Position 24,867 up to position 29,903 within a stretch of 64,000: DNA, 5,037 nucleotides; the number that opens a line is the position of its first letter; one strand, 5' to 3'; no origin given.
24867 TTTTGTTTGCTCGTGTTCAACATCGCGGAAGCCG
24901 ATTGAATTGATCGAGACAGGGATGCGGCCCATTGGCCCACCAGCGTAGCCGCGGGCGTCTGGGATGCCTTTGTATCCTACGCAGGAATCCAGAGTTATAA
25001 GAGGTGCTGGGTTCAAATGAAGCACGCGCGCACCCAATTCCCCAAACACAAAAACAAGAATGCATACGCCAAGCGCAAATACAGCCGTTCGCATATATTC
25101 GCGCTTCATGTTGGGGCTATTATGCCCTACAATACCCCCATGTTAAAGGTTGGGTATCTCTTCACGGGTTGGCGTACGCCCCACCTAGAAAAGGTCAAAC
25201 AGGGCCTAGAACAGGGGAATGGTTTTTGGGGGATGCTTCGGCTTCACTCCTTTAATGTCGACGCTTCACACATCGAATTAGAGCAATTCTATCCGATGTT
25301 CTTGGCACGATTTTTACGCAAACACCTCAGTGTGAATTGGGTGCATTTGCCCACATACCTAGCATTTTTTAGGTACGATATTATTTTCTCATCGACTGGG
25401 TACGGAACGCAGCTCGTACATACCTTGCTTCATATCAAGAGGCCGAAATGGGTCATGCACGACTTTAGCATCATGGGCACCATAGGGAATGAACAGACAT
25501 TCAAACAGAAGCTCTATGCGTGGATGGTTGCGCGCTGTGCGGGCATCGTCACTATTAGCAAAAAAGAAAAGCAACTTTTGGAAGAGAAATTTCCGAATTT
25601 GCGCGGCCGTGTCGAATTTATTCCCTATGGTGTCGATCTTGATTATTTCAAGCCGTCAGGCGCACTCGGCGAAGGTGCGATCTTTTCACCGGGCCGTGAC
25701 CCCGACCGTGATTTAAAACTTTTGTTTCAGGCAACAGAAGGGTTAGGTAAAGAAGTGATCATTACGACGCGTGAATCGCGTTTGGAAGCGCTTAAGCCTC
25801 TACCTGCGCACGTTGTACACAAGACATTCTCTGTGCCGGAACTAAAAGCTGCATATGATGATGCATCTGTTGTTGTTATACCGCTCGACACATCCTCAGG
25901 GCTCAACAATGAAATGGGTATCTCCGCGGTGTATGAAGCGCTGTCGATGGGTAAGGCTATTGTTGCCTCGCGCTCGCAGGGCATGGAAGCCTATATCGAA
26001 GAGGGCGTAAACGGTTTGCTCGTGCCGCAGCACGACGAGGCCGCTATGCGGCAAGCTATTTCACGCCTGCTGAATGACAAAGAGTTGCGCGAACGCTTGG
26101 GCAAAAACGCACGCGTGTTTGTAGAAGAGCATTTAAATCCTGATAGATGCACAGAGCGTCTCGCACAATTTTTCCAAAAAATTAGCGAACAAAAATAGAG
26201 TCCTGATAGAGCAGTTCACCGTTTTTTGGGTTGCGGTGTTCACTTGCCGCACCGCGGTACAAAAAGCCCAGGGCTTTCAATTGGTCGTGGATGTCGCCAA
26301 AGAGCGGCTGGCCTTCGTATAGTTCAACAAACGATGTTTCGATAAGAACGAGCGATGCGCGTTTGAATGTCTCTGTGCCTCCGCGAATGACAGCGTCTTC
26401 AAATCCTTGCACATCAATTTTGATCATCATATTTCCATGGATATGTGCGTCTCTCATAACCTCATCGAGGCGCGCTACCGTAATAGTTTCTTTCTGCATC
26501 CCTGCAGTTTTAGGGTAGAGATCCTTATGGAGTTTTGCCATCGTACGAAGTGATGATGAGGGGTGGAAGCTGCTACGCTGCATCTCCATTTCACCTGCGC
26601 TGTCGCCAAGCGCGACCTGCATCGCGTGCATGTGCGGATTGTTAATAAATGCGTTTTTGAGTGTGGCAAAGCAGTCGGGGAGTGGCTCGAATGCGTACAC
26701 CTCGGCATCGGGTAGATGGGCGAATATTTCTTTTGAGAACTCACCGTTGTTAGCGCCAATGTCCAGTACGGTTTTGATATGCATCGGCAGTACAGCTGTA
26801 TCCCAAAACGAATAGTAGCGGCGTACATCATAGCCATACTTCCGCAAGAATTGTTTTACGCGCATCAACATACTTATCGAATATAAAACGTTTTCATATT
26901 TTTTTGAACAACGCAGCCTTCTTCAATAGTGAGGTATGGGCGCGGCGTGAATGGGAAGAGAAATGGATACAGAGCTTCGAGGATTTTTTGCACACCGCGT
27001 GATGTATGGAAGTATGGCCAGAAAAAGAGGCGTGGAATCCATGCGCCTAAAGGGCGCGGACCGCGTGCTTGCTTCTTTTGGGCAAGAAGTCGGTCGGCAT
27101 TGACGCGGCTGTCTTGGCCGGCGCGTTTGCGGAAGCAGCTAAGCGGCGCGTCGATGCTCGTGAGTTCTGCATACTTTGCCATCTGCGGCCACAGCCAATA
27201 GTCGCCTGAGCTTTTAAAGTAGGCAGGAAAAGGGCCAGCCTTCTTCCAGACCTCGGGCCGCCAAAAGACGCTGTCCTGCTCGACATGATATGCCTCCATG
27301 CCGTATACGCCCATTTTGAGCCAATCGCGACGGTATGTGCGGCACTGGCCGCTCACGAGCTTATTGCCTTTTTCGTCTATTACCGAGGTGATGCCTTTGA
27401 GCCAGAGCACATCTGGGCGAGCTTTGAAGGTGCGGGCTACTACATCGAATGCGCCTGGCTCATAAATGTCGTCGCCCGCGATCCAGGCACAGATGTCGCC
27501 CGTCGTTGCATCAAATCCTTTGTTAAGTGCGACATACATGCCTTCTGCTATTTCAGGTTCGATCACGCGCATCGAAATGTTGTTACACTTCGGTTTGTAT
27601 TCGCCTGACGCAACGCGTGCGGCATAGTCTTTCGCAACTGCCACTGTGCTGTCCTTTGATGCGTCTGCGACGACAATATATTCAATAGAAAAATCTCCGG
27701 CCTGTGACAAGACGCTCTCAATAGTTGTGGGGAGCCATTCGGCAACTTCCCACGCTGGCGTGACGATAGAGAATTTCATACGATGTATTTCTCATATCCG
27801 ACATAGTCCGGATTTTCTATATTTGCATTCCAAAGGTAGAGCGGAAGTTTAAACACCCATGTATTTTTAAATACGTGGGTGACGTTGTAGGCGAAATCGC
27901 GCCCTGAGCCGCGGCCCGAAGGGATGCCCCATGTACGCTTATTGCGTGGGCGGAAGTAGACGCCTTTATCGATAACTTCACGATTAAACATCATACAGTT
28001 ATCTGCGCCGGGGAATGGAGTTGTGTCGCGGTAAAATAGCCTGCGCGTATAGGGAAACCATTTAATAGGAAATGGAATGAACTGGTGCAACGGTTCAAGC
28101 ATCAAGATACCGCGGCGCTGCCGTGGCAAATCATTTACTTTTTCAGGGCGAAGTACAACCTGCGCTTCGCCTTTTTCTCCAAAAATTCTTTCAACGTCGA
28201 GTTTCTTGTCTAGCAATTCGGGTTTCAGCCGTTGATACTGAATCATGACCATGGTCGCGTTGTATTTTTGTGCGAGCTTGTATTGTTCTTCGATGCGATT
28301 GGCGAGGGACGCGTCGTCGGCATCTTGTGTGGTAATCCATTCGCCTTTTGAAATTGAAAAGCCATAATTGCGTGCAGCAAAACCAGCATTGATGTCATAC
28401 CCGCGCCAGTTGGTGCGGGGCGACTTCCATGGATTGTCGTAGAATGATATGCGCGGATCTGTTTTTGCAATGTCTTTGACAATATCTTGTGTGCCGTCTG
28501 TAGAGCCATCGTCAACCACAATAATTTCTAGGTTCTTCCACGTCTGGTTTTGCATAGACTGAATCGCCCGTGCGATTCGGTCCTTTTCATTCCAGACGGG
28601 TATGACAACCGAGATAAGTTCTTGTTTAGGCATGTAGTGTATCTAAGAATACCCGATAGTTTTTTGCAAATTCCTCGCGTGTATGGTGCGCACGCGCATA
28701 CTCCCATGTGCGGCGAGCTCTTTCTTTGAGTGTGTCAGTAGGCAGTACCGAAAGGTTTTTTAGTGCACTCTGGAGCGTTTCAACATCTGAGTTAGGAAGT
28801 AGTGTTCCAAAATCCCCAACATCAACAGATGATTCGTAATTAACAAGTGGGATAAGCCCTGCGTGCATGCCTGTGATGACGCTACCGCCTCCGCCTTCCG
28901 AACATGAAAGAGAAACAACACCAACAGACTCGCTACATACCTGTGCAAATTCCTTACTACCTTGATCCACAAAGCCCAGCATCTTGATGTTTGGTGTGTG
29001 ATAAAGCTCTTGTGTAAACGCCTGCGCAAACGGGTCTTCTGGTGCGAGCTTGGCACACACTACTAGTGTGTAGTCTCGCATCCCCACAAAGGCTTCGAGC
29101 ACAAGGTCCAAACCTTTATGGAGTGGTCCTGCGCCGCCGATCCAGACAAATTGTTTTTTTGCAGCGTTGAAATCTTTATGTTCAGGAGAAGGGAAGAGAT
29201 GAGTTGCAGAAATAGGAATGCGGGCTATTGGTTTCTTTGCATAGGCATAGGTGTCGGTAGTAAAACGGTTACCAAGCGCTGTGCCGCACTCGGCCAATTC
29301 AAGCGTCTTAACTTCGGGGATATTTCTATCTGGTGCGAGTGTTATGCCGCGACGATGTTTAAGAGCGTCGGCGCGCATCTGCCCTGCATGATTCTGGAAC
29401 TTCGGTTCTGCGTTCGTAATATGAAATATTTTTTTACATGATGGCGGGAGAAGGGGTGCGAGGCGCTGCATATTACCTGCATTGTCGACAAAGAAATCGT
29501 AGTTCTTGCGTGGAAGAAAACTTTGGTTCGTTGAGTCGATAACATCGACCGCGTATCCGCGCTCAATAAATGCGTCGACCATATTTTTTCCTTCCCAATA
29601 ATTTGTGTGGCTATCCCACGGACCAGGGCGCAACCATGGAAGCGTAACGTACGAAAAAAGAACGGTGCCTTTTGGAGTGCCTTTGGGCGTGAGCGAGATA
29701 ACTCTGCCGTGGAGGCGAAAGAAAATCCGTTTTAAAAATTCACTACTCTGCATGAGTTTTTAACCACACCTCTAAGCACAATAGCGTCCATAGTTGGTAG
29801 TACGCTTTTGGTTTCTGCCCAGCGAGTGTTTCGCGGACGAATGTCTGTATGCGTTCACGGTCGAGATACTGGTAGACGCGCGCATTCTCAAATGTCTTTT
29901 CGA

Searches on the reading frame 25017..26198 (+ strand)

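Call 9: search_protein_families(library=pfam, proteins=[window:25017-26198:+], max_evalue=0.001)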
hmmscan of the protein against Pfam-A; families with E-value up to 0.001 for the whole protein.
window:25017-26198:+ (393 aa): 5 families
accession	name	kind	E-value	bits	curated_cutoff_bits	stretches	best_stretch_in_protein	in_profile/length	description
PF00534.26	Glycos_transf_1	-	5.4e-17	62.3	26.4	1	260-366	68-170/172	Glycosyl transferases group 1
PF13692.12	Glyco_trans_1_4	-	2e-15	57.7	27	1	254-354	47-142/142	Glycosyl transferases group 1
PF13439.12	Glyco_transf_4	-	4.2e-07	30.6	28.5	1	97-209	51-169/170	Glycosyltransferase Family 4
PF13524.12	Glyco_trans_1_2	-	1e-06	29.2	25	1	305-380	67-140/144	Glycosyl transferase-like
PF13579.12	Glyco_trans_4_4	-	0.00029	21.7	29.7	0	76-205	42-158/158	Glycosyl transferase 4-like domain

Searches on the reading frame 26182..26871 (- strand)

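Call 9: search_protein_families(library=pfam, proteins=[window:26182-26871:-], max_evalue=0.001)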
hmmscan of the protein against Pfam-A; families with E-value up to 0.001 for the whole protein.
window:26182-26871:- (229 aa): 2 families
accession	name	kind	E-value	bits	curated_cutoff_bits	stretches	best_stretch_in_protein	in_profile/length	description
PF05050.19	Methyltransf_21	-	1.4e-19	71.3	22.7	1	37-205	1-173/173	Methyltransferase FkbM domain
PF05575.17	V_cholerae_RfbT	-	0.00012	22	27.9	1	31-161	79-206/286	Vibrio cholerae RfbT protein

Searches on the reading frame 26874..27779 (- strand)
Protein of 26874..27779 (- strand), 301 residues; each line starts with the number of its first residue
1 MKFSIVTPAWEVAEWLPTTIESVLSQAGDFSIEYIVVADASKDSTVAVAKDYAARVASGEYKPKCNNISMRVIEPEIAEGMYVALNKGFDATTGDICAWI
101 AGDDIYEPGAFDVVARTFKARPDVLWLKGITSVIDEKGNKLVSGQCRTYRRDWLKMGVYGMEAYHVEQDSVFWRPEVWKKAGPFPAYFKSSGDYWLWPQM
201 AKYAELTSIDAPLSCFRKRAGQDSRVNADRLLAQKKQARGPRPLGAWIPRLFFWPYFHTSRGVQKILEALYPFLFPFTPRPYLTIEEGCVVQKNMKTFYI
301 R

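Call 8: search_protein_families(library=pfam, proteins=[window:26874-27779:-], max_evalue=0.001)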
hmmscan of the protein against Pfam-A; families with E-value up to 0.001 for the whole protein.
window:26874-27779:- (301 aa): 2 families
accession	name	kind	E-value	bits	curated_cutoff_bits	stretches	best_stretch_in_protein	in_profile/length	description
PF00535.33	Glycos_transf_2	-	9.7e-20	71.6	23.3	1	4-140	1-126/168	Glycosyl transferase family 2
PF13641.12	Glyco_tranf_2_3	-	7.1e-08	33.2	27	1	3-133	3-125/230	Glycosyltransferase like family 2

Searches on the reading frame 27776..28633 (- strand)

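Call 8: search_protein_families(library=pfam, proteins=[window:27776-28633:-], max_evalue=0.001)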
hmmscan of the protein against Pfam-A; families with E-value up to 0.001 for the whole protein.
window:27776-28633:- (285 aa): 4 families
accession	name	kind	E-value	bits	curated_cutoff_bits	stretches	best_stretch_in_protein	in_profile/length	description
PF00535.33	Glycos_transf_2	-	9.1e-32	110.7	23.3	1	8-146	1-128/168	Glycosyl transferase family 2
PF10111.15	Glyco_tranf_2_2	-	2.6e-10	40.7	27.3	1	8-125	1-110/276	Glycosyltransferase like family 2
PF13641.12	Glyco_tranf_2_3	-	1.4e-05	25.7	27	1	7-129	3-119/230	Glycosyltransferase like family 2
PF13704.12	Glyco_tranf_2_4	-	0.00014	22.8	27.5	1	15-107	2-82/98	Glycosyl transferase family 2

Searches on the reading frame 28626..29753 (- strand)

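Call 8: search_protein_families(library=pfam, proteins=[window:28626-29753:-], max_evalue=0.001)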
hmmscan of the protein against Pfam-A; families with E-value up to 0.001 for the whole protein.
window:28626-29753:- (375 aa): 1 family
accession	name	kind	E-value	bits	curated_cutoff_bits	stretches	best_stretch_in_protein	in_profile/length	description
PF13692.12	Glyco_trans_1_4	-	4.1e-05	24.3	27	1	200-334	2-139/142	Glycosyl transferases group 1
